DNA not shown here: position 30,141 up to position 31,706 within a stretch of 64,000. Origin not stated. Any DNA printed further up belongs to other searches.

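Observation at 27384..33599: Unorthodox CofD/YvcK-centred gene run inside the glycan locus: candidate undescribed phosphodiester-decoration pathway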

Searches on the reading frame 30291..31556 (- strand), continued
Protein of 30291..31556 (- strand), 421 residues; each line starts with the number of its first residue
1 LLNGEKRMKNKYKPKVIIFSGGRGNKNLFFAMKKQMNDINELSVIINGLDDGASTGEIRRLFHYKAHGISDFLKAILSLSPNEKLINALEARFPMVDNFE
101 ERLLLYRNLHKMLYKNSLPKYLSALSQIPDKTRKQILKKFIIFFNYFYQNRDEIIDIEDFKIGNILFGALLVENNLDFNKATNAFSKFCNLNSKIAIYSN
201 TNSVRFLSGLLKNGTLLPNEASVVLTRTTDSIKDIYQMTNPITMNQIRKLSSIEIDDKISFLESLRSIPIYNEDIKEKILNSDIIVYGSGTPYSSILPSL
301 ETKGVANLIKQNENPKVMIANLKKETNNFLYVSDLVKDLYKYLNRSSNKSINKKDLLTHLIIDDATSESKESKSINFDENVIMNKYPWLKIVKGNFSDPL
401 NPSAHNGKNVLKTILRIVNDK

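Call 96: find_homologous_proteins(query=P0275, max_evalue=1e-20)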
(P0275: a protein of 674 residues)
Query P0275 (674 aa): 799 proteins with E <= 1e-20 among 8000 candidates; the best 120 are listed.
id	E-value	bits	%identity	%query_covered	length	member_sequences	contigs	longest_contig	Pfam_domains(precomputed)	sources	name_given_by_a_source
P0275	0.0e+0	1523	100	100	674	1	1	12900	PF00535.33,PF01933.24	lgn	-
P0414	4.6e-230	784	54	97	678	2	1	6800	PF00535.33,PF01933.24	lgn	-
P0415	1.8e-229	782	53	97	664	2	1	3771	PF00535.33,PF01933.24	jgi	-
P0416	2.7e-227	775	54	97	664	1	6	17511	PF00535.33,PF01933.24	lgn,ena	-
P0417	5.8e-202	691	50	99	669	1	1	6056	PF00535.33,PF01933.24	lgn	-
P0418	3.2e-198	678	48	97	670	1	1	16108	PF10111.15,PF00535.33,PF01933.24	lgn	-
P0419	3.5e-198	678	49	98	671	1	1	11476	PF10111.15,PF00535.33,PF01933.24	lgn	-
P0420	4.8e-198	678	50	97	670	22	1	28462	PF00535.33,PF01933.24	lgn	-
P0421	2.0e-192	659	48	99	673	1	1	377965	PF00535.33,PF01933.24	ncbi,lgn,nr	ncbi:MAG: 2-phospho-L-lactate transferase CofD family protein [Candidatus Brocadiaceae bacterium]|nr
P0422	2.9e-192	659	47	97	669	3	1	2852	PF00535.33,PF01933.24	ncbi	-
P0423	1.7e-190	653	46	98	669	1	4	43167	PF10111.15,PF00535.33,PF01933.24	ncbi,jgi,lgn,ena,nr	ncbi:MAG TPA: 2-phospho-L-lactate transferase CofD family protein [bacterium]|nr:2-phospho-L-lactate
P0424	9.0e-188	644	48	97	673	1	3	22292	PF00535.33,PF01933.24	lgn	-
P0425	2.1e-186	639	45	97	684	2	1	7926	PF00535.33,PF01933.24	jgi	-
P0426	8.7e-186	637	45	97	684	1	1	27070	PF10111.15,PF13641.13,PF00535.33,PF01933.24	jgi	jgi:2-phospho-L-lactate transferase/gluconeogenesis factor (CofD/UPF0052 family)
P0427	2.2e-185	636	46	97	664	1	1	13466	PF00535.33,PF01933.24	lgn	-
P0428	1.7e-184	633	46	97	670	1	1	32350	PF00535.33,PF01933.24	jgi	jgi:2-phospho-L-lactate transferase/gluconeogenesis factor (CofD/UPF0052 family)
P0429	1.9e-184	633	46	97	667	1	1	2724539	PF10111.15,PF13641.13,PF00535.33,PF01933.24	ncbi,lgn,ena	-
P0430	3.0e-184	632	46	98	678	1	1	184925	PF00535.33,PF01933.24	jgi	-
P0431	5.0e-184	632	46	97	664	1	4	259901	PF00535.33,PF01933.24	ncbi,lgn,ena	-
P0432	9.2e-184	631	45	97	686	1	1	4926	PF10111.15,PF00535.33,PF01933.24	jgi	jgi:2-phospho-L-lactate transferase/gluconeogenesis factor (CofD/UPF0052 family)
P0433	1.3e-183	630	46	96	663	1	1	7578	PF00535.33,PF01933.24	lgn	-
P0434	1.8e-183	630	45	97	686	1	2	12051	PF10111.15,PF00535.33,PF01933.24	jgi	jgi:2-phospho-L-lactate transferase/gluconeogenesis factor (CofD/UPF0052 family)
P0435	5.8e-183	628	46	98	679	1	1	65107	PF00535.33,PF01933.24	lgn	-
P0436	2.0e-182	626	45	98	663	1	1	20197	PF00535.33,PF01933.24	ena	-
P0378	2.6e-182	626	45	97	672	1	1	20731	PF00535.33,PF01933.24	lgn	-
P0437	5.0e-182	625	44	97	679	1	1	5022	PF00535.33,PF01933.24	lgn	-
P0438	7.4e-182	624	44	99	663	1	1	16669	PF00535.33,PF01933.24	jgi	jgi:2-phospho-L-lactate transferase/gluconeogenesis factor (CofD/UPF0052 family)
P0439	1.2e-181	624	44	97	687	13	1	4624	PF10111.15,PF13641.13,PF00535.33,PF01933.24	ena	-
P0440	1.7e-181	623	44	97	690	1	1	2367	PF00535.33,PF01933.24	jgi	jgi:2-phospho-L-lactate transferase/gluconeogenesis factor (CofD/UPF0052 family)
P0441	4.1e-181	622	46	96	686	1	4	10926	PF00535.33,PF01933.24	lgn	-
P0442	5.6e-181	621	45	97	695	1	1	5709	PF00535.33,PF01933.24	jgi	jgi:2-phospho-L-lactate transferase/gluconeogenesis factor (CofD/UPF0052 family)/glycosyltransferase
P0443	7.9e-181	621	43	97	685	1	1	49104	PF10111.15,PF13641.13,PF00535.33,PF01933.24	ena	-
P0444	9.5e-181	621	45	97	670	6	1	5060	PF00535.33,PF01933.24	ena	-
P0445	1.0e-180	621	45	97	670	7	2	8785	PF00535.33,PF01933.24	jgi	jgi:2-phospho-L-lactate transferase/gluconeogenesis factor (CofD/UPF0052 family)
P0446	1.2e-180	620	45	94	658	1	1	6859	PF00535.33,PF01933.24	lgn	-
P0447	1.3e-180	620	45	96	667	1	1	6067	PF00535.33,PF01933.24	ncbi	-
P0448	1.4e-180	620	45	97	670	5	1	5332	PF00535.33,PF01933.24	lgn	-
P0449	1.4e-180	620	45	97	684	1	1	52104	PF00535.33,PF01933.24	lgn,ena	-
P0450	1.6e-180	620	45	97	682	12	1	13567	PF00535.33,PF01933.24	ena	-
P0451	2.3e-180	619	45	97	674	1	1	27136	PF00535.33,PF01933.24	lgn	-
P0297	2.3e-180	619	45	98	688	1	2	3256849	PF00535.33,PF01933.24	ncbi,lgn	ncbi:MAG: 2-phospho-L-lactate transferase CofD family protein [Bdellovibrionota bacterium]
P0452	2.8e-180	619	44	97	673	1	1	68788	PF13641.13,PF00535.33,PF01933.24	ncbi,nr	ncbi:MAG: YvcK family protein [Magnetococcales bacterium]|nr:YvcK family protein [Magnetococcales ba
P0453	3.9e-180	619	44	97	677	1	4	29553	PF00535.33,PF01933.24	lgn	-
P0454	5.4e-180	618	43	97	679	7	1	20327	PF00535.33,PF01933.24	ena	-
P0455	6.7e-180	618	44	97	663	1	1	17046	PF00535.33,PF01933.24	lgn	-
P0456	9.7e-180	617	44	97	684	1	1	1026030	PF00535.33,PF01933.24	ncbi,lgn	-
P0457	1.1e-179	617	45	97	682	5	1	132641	PF10111.15,PF00535.33,PF01933.24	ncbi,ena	-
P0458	1.7e-179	617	45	97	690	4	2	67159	PF10111.15,PF13641.13,PF00535.33,PF01933.24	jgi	jgi:2-phospho-L-lactate transferase/gluconeogenesis factor (CofD/UPF0052 family)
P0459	2.1e-179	616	46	97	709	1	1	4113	PF00535.33,PF01933.24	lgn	-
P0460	4.9e-179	615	45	97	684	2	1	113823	PF00535.33,PF01933.24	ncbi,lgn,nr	ncbi:MAG: 2-phospho-L-lactate transferase CofD family protein [Bryobacterales bacterium]|nr:2-phosph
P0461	5.8e-179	615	46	97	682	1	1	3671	PF00535.33,PF01933.24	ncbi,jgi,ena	jgi:2-phospho-L-lactate transferase/gluconeogenesis factor (CofD/UPF0052 family)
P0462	6.2e-179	615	45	97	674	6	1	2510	PF10111.15,PF00535.33,PF01933.24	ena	-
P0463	8.0e-179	614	44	98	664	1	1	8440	PF00535.33,PF01933.24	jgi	jgi:2-phospho-L-lactate transferase/gluconeogenesis factor (CofD/UPF0052 family)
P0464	2.9e-178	613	45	97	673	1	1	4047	PF10111.15,PF00535.33,PF01933.24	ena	-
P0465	3.0e-178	612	44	97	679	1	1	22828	PF00535.33,PF01933.24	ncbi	ncbi:MAG: glycosyltransferase [Vicinamibacterales bacterium]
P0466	4.1e-178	612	44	97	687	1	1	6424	PF00535.33,PF01933.24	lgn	-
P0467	4.7e-178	612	44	97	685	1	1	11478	PF00535.33,PF01933.24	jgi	jgi:2-phospho-L-lactate transferase/gluconeogenesis factor (CofD/UPF0052 family)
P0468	5.8e-178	612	43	97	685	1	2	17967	PF00535.33,PF01933.24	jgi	jgi:2-phospho-L-lactate transferase/gluconeogenesis factor (CofD/UPF0052 family)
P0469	6.3e-178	611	45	97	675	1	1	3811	PF10111.15,PF00535.33,PF01933.24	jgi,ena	-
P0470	8.0e-178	611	43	97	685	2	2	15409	PF00535.33,PF01933.24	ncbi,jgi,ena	-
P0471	9.6e-178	611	43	98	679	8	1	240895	PF00535.33,PF01933.24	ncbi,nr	ncbi:MAG: 2-phospho-L-lactate transferase CofD family protein [Acidobacteriota bacterium]|nr:2-phosp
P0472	1.1e-177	611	45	98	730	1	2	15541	PF00535.33,PF01933.24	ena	-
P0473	1.4e-177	610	45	97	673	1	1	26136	PF00535.33,PF01933.24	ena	-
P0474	2.5e-177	609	43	97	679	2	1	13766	PF00535.33,PF01933.24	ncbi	-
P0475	2.8e-177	609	44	97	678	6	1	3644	PF10111.15,PF00535.33,PF01933.24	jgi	jgi:2-phospho-L-lactate transferase/gluconeogenesis factor (CofD/UPF0052 family)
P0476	4.0e-177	609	44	97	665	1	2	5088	PF00535.33,PF01933.24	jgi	jgi:2-phospho-L-lactate transferase/gluconeogenesis factor (CofD/UPF0052 family)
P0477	5.1e-177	608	45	97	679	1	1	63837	PF00535.33,PF01933.24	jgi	jgi:2-phospho-L-lactate transferase/gluconeogenesis factor (CofD/UPF0052 family)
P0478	7.9e-177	608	43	97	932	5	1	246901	PF00483.30,PF01128.26,PF00535.33,PF12804.14,PF01933.24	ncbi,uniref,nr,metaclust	ncbi:hypothetical protein M899_1411 [Bacteriovorax sp. BSW11_IV]|uniref:glycosyltransferase n=1 Tax=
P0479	1.2e-176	607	43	97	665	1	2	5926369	PF00535.33,PF01933.24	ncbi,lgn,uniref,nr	ncbi:2-phospho-L-lactate transferase CofD family protein [Synoicihabitans lomoniglobus]|uniref:2-pho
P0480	1.8e-176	607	43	97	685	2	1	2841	PF00535.33,PF01933.24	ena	-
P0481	2.1e-176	606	45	97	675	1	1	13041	PF00535.33,PF01933.24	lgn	-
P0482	2.9e-176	606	44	97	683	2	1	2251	PF10111.15,PF00535.33,PF01933.24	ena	-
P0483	3.4e-176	606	43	97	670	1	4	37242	PF00535.33,PF01933.24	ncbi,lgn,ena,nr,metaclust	ncbi:MAG: hypothetical protein A2992_01885 [Elusimicrobia bacterium RIFCSPLOWO2_01_FULL_59_12]|nr:MA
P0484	3.4e-176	606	44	97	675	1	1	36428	PF00535.33,PF01933.24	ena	-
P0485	3.8e-176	606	45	97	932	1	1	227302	PF00483.30,PF01128.26,PF00535.33,PF12804.14,PF01933.24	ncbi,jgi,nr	ncbi:MAG: glycosyltransferase [Bacteriovoracaceae bacterium]|jgi:2-phospho-L-lactate transferase/glu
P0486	4.2e-176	605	44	97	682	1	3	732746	PF10111.15,PF00535.33,PF01933.24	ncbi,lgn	-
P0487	4.5e-176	605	44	97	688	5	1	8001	PF13641.13,PF00535.33,PF01933.24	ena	-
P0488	5.2e-176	605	43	97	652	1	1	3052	PF00535.33,PF01933.24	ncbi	-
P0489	7.1e-176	605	44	97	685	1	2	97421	PF10111.15,PF00535.33,PF01933.24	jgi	jgi:2-phospho-L-lactate transferase/gluconeogenesis factor (CofD/UPF0052 family)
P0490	1.5e-175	604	45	97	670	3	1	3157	PF10111.15,PF00535.33,PF01933.24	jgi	-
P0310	2.6e-175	603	45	97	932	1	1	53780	PF00483.30,PF01128.26,PF00535.33,PF12804.14,PF01933.24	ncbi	-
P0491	2.9e-175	603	45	97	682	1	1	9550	PF10111.15,PF00535.33,PF01933.24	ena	-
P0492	3.9e-175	602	44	97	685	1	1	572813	PF00535.33,PF01933.24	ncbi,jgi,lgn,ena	jgi:2-phospho-L-lactate transferase/gluconeogenesis factor (CofD/UPF0052 family)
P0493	3.9e-175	602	43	96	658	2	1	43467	PF00535.33,PF01933.24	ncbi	-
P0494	4.7e-175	602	43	97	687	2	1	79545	PF10111.15,PF00535.33,PF01933.24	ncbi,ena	-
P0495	5.4e-175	602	44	97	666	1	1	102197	PF10111.15,PF00535.33,PF01933.24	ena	-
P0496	7.6e-175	601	45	97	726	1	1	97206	PF00535.33,PF01933.24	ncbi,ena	-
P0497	1.1e-174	601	45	97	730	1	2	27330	PF00535.33,PF01933.24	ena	-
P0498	1.1e-174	601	44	97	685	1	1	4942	PF10111.15,PF00535.33,PF01933.24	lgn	-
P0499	1.2e-174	601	44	97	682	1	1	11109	PF10111.15,PF00535.33,PF01933.24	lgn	-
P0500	1.2e-174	601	45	97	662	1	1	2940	PF00535.33,PF01933.24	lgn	-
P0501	1.9e-174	600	43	97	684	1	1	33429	PF10111.15,PF00535.33,PF01933.24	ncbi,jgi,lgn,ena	jgi:2-phospho-L-lactate transferase/gluconeogenesis factor (CofD/UPF0052 family)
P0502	1.9e-174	600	44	97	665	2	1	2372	PF10111.15,PF00535.33,PF01933.24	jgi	-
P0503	1.9e-174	600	44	97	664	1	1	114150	PF00535.33,PF01933.24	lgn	-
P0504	2.2e-174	600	44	97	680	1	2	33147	PF00535.33,PF01933.24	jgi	-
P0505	2.9e-174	599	43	97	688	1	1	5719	PF00535.33,PF01933.24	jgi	jgi:2-phospho-L-lactate transferase/gluconeogenesis factor (CofD/UPF0052 family)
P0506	3.2e-174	599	42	97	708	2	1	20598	PF00535.33,PF01933.24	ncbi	-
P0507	3.4e-174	599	43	97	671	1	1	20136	PF00535.33,PF01933.24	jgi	-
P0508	4.3e-174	599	44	97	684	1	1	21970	PF13641.13,PF00535.33,PF01933.24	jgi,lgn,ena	-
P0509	5.5e-174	598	45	97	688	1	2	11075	PF00535.33,PF01933.24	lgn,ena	-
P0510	5.9e-174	598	43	97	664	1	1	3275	PF00535.33,PF01933.24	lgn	-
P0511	8.4e-174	598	44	99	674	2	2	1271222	PF10111.15,PF00535.33,PF01933.24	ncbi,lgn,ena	-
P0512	1.2e-173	597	43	97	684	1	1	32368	PF00535.33,PF01933.24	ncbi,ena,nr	ncbi:MAG TPA: glycosyltransferase [Bryobacteraceae bacterium]|nr:glycosyltransferase [Bryobacteracea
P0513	1.3e-173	597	44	97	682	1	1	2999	PF00535.33,PF01933.24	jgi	jgi:2-phospho-L-lactate transferase/gluconeogenesis factor (CofD/UPF0052 family)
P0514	1.4e-173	597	44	98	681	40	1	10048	PF10111.15,PF00535.33,PF01933.24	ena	-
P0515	1.6e-173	597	43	97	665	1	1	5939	PF00535.33,PF01933.24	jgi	jgi:2-phospho-L-lactate transferase/gluconeogenesis factor (CofD/UPF0052 family)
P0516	1.6e-173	597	42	97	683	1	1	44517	PF10111.15,PF00535.33,PF01933.24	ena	-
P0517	1.6e-173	597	44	97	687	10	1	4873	PF10111.15,PF00535.33,PF01933.24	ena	-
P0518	2.0e-173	596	43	97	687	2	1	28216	PF10111.15,PF00535.33,PF01933.24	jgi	-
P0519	2.5e-173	596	44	97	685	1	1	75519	PF00535.33,PF01933.24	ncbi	-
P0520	2.5e-173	596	46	97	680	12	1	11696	PF10111.15,PF00535.33,PF01933.24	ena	-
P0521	3.1e-173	596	45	97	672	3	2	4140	PF10111.15,PF00535.33,PF01933.24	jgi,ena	jgi:2-phospho-L-lactate transferase/gluconeogenesis factor (CofD/UPF0052 family)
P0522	3.2e-173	596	44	98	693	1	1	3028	PF10111.15,PF00535.33,PF01933.24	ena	-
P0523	3.7e-173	596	44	97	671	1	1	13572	PF10111.15,PF00535.33,PF01933.24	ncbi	-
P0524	3.9e-173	596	43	97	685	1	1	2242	PF00535.33,PF01933.24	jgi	jgi:2-phospho-L-lactate transferase/gluconeogenesis factor (CofD/UPF0052 family)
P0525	4.3e-173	595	44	97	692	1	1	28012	PF10111.15,PF00535.33,PF01933.24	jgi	jgi:2-phospho-L-lactate transferase/gluconeogenesis factor (CofD/UPF0052 family)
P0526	4.9e-173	595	44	97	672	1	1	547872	PF10111.15,PF00535.33,PF01933.24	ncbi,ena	-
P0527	7.1e-173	595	42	99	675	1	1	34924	PF10111.15,PF00535.33,PF01933.24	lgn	-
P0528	7.1e-173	595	43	97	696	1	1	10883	PF00535.33,PF01933.24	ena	-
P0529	7.1e-173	595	44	97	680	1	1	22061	PF10111.15,PF00535.33,PF01933.24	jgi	jgi:2-phospho-L-lactate transferase/gluconeogenesis factor (CofD/UPF0052 family)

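Call 97: find_encoding_contigs(protein=P0478, flank=9000, max_places=1)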
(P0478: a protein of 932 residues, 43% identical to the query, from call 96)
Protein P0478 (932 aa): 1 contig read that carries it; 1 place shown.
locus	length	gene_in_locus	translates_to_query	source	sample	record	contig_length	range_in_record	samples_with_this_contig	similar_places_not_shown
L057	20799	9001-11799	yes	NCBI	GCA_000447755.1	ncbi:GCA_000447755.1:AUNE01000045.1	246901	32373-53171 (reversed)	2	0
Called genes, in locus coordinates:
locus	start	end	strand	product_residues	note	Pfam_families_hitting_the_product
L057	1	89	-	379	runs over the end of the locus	PF02350:Epimerase_2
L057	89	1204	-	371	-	PF01073:3Beta_HSD (faint), PF01370:Epimerase, PF07993:NAD_binding_4 (faint), PF02719:Polysacc_synt_2 (weak), PF14667:Polysacc_synt_C, PF07883:Cupin_2 (faint)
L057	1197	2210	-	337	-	PF01073:3Beta_HSD, PF01370:Epimerase, PF02719:Polysacc_synt_2, PF04321:RmlD_sub_bind (weak), PF05368:NmrA (weak), PF16363:GDP_Man_Dehyd, PF13460:NAD_binding_10, PF08485:Polysacc_syn_2C, +1 more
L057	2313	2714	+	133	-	PF05523:FdtA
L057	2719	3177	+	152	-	-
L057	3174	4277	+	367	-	PF01041:DegT_DnrJ_EryC1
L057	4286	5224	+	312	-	PF21360:PylC-like_N, PF02655:ATP-grasp_3, PF15632:ATPgrasp_Ter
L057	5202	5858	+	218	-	PF00702:Hydrolase, PF13419:HAD_2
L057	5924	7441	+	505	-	PF04055:Radical_SAM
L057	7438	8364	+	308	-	PF13489:Methyltransf_23, PF13649:Methyltransf_25, PF13847:Methyltransf_31, PF08241:Methyltransf_11, PF08242:Methyltransf_12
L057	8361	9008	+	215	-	PF00702:Hydrolase, PF13419:HAD_2, PF13242:Hydrolase_like (weak)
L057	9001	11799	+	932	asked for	PF00483:NTP_transferase, PF01128:IspD (weak), PF12804:NTP_transf_3, PF01933:CofD, PF00535:Glycos_transf_2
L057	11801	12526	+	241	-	PF00535:Glycos_transf_2, PF10111:Glyco_tranf_2_2 (weak), PF13641:Glyco_tranf_2_3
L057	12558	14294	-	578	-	-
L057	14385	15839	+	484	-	PF01943:Polysacc_synt, PF13440:Polysacc_synt_3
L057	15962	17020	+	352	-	PF01370:Epimerase, PF16363:GDP_Man_Dehyd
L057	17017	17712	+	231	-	PF00535:Glycos_transf_2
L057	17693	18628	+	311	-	PF01370:Epimerase, PF04321:RmlD_sub_bind, PF16363:GDP_Man_Dehyd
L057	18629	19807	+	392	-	PF00266:Aminotran_5 (weak), PF01041:DegT_DnrJ_EryC1, PF01053:Cys_Met_Meta_PP (weak)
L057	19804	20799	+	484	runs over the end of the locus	-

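Call 99: search_protein_families(library=pfam, proteins=[L001:12161-13369:+, L057:12558-14294:-, L057:11801-12526:+], max_evalue=0.01)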
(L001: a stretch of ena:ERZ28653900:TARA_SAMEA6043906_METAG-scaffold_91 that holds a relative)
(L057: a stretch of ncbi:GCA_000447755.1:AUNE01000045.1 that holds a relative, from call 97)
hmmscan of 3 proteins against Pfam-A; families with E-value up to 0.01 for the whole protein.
L001:12161-13369:+ (402 aa): 0 families

L057:12558-14294:- (578 aa): 0 families

L057:11801-12526:+ (241 aa): 4 families
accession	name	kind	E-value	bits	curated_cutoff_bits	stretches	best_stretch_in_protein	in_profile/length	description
PF00535.33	Glycos_transf_2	-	2.2e-32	112.7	23.3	1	5-128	1-125/168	Glycosyl transferase family 2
PF13641.12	Glyco_tranf_2_3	-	6.3e-09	36.6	27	1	4-91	3-96/230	Glycosyltransferase like family 2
PF10111.15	Glyco_tranf_2_2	-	2.7e-07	30.8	27.3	1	5-128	1-131/276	Glycosyltransferase like family 2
PF13704.12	Glyco_tranf_2_4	-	0.00055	20.8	27.5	1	20-91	6-81/98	Glycosyl transferase family 2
